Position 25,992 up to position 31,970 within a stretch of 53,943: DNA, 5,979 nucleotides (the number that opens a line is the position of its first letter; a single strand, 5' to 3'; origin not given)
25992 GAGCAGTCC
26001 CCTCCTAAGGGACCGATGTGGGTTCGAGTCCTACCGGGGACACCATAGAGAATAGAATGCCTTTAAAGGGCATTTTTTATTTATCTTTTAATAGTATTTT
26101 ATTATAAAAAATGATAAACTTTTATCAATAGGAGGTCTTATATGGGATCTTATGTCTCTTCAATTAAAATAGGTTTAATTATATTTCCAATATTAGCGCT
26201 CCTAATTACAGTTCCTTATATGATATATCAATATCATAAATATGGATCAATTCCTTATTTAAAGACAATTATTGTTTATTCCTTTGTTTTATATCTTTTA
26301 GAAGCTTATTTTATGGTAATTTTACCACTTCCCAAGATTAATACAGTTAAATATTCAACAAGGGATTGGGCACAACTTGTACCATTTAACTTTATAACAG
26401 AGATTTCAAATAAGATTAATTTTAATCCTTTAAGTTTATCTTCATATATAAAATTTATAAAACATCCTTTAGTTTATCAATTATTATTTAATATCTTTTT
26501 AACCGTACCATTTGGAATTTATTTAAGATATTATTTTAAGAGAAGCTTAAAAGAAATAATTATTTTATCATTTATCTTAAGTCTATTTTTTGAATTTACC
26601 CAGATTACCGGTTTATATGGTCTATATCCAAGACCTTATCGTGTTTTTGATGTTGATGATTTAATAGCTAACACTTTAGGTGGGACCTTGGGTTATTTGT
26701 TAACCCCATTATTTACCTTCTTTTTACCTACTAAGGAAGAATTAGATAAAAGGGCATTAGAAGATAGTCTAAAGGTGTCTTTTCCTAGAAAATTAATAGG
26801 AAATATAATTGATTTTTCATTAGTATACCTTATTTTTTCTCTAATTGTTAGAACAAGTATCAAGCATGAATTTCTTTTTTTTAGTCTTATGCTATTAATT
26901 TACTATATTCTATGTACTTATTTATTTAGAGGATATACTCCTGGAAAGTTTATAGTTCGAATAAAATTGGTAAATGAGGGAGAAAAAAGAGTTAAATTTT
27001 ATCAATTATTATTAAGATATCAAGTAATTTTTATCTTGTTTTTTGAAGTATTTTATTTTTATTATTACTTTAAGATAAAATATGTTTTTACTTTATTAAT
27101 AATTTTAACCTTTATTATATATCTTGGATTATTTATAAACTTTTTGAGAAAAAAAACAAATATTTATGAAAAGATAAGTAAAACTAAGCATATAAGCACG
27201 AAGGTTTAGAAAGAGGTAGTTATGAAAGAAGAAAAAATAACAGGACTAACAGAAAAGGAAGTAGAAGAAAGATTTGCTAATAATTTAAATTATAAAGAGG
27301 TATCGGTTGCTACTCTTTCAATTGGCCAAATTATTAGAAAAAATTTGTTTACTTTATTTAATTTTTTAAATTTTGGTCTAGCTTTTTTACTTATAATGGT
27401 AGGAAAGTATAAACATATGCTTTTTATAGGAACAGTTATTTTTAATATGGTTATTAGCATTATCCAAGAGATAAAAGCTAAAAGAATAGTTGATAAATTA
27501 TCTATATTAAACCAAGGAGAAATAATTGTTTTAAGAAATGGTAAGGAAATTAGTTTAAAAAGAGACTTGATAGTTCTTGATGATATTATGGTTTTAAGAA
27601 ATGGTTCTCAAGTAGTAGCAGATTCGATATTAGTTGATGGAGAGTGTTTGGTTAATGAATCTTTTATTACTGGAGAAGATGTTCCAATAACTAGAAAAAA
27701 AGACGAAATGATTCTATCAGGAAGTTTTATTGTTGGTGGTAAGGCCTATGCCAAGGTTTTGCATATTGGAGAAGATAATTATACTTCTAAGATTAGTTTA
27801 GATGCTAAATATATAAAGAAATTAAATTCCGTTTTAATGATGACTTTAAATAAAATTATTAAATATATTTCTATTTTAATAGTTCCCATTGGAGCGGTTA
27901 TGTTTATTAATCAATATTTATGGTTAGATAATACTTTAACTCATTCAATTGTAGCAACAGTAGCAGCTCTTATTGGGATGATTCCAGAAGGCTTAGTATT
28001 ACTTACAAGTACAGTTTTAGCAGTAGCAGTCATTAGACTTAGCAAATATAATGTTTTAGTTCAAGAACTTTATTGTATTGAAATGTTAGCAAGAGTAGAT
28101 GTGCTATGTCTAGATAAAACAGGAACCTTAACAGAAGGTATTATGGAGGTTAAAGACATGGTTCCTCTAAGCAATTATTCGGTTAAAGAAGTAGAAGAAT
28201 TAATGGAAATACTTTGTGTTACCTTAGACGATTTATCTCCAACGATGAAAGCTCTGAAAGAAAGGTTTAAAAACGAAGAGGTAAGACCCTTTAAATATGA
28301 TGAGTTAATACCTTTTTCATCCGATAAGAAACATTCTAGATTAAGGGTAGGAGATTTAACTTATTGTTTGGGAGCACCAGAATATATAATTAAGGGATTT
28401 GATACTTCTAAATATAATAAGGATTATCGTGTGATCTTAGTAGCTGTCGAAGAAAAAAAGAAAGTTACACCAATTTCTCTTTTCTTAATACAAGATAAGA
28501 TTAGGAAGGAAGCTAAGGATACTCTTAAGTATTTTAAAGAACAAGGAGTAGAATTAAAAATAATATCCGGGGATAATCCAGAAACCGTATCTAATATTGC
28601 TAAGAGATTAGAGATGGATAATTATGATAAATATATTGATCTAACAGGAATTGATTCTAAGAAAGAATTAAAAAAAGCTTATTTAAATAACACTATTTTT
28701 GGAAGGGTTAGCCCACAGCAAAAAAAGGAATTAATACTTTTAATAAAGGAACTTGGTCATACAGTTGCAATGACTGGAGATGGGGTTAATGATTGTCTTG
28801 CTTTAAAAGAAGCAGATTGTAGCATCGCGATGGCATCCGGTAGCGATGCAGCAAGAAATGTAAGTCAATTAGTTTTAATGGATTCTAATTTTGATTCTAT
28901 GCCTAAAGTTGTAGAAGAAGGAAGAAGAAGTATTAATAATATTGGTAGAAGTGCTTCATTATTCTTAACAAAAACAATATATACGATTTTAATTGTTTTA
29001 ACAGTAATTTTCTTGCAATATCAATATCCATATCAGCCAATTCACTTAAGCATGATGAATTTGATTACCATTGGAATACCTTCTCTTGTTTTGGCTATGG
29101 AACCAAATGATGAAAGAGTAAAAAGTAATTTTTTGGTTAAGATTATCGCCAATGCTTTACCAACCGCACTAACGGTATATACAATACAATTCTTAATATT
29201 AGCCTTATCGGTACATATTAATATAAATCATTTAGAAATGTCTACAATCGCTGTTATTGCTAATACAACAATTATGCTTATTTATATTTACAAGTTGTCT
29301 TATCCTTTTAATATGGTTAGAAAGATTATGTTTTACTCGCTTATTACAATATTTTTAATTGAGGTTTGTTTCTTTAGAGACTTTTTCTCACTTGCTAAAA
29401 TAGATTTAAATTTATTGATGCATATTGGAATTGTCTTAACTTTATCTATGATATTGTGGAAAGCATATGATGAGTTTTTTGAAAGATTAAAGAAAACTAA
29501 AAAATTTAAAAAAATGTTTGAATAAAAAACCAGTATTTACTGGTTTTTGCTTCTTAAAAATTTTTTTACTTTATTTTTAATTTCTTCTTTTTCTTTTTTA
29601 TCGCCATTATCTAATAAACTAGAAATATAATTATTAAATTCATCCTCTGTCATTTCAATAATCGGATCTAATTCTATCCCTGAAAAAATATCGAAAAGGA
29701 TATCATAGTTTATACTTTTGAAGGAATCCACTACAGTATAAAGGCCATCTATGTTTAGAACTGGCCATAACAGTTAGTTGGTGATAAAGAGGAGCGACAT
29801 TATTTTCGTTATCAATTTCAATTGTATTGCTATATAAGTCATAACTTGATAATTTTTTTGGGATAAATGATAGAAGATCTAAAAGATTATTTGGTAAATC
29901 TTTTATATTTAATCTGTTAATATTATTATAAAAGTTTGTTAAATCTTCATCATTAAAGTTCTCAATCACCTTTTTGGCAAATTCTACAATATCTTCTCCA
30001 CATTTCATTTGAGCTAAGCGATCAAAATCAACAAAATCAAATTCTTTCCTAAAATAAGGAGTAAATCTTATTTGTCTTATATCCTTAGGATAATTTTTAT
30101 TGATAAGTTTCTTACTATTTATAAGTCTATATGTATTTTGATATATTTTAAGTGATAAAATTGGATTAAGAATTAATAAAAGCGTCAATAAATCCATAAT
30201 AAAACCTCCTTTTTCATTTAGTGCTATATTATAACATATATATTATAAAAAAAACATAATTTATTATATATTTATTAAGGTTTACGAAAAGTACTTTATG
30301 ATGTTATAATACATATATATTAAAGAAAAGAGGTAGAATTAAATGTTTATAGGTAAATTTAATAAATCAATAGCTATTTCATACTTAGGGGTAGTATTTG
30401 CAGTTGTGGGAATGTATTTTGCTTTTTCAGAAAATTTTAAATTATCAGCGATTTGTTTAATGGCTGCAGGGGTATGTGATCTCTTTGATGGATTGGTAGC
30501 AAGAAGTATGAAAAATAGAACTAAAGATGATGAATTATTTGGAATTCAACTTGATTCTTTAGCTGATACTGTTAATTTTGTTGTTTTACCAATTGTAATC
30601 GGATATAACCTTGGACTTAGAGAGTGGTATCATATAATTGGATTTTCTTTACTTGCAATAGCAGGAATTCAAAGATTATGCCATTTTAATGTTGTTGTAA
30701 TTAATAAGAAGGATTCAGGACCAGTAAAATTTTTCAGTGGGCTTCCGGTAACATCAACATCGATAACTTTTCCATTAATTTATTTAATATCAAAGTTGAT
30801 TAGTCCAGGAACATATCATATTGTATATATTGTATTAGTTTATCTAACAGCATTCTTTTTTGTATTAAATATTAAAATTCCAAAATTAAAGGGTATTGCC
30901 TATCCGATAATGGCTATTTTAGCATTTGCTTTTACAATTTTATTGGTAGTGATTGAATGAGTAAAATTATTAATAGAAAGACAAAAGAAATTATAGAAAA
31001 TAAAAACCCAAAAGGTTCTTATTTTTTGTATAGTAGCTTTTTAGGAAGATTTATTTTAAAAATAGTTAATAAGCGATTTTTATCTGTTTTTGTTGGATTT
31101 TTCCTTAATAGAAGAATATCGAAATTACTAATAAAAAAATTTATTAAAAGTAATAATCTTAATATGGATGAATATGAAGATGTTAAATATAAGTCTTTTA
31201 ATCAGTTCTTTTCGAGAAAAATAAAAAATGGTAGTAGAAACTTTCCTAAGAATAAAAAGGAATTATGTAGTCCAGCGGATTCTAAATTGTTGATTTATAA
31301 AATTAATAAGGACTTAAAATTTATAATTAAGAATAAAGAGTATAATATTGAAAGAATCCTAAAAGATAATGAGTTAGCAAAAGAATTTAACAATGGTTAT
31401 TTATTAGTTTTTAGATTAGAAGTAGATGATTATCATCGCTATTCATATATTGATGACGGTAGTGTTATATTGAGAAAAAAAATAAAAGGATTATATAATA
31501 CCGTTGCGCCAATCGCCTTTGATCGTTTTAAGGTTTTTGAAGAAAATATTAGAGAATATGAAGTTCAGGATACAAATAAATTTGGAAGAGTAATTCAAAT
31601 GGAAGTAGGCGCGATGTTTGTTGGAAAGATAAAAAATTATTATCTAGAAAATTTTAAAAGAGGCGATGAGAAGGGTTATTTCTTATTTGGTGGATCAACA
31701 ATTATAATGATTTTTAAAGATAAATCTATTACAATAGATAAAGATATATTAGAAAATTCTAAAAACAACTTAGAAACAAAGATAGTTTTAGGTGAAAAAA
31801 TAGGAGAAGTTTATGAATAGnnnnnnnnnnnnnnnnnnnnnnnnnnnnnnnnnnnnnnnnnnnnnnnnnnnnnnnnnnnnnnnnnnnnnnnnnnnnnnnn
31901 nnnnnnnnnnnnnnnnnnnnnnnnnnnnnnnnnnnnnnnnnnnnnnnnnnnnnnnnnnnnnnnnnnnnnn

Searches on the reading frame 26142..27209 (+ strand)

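Call 65: search_protein_families(library=pfam, proteins=[window:26142-27209:+], max_evalue=0.00001)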
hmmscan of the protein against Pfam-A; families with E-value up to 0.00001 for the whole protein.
window:26142-27209:+ (355 aa): 1 family
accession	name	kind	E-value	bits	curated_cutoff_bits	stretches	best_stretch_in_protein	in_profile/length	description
PF04892.17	VanZ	-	4.7e-25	89.1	30.1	1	48-191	1-125/126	VanZ like family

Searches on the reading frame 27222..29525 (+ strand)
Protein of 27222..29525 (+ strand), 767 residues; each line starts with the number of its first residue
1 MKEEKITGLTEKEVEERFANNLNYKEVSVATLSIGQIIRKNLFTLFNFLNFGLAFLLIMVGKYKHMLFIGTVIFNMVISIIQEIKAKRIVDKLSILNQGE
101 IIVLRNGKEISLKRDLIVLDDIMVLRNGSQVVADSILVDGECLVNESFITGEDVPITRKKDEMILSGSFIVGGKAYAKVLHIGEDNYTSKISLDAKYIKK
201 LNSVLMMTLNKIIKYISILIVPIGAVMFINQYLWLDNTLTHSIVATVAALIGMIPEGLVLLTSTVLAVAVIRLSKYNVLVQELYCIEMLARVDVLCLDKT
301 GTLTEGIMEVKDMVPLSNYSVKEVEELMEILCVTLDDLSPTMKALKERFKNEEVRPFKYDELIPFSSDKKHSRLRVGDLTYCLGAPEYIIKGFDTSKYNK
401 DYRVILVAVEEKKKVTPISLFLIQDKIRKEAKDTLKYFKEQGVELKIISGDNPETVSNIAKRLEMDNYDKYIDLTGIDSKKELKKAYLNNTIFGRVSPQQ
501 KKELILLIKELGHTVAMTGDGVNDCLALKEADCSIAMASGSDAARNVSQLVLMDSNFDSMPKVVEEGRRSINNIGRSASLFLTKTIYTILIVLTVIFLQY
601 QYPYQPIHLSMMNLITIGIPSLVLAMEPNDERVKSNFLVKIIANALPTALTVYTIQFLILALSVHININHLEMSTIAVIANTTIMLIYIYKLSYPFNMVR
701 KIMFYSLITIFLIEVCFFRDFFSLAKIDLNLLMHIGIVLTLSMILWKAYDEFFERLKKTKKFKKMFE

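Call 65: search_protein_families(library=pfam, proteins=[window:27222-29525:+], max_evalue=0.00001)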
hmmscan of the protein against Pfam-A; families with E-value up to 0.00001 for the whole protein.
window:27222-29525:+ (767 aa): 3 families
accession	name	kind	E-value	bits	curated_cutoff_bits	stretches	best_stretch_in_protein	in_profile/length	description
PF00122.25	E1-E2_ATPase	-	2.4e-39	135.2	28.1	1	102-275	8-180/181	E1-E2 ATPase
PF00702.32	Hydrolase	-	2.3e-19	71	26.4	1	292-532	1-191/191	haloacid dehalogenase-like hydrolase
PF08282.18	Hydrolase_3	-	3.8e-07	30.5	20.9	0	514-559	205-250/255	haloacid dehalogenase-like hydrolase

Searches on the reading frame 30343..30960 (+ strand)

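Call 65: search_protein_families(library=pfam, proteins=[window:30343-30960:+], max_evalue=0.00001)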
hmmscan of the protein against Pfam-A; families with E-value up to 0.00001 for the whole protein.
window:30343-30960:+ (205 aa): 1 family
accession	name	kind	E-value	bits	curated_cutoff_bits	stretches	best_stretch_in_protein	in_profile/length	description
PF01066.26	CDP-OH_P_transf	-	4.7e-13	50.2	22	1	11-161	6-138/152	CDP-alcohol phosphatidyltransferase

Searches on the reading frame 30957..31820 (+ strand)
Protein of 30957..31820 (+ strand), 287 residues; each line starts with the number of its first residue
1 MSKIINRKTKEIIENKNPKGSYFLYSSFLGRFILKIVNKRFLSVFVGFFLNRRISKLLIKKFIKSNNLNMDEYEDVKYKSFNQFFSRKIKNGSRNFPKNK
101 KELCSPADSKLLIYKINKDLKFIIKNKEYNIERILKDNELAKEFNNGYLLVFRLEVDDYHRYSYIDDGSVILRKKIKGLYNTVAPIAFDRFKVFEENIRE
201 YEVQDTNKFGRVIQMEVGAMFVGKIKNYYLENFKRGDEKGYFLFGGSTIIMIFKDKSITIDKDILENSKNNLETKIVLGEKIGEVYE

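Call 65: search_protein_families(library=pfam, proteins=[window:30957-31820:+], max_evalue=0.00001)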
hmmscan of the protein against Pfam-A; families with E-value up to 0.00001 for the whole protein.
window:30957-31820:+ (287 aa): 1 family
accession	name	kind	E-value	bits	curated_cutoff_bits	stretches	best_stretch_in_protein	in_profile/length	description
PF02666.20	PS_Dcarbxylase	-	9.7e-49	166.2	22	1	81-283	1-197/198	Phosphatidylserine decarboxylase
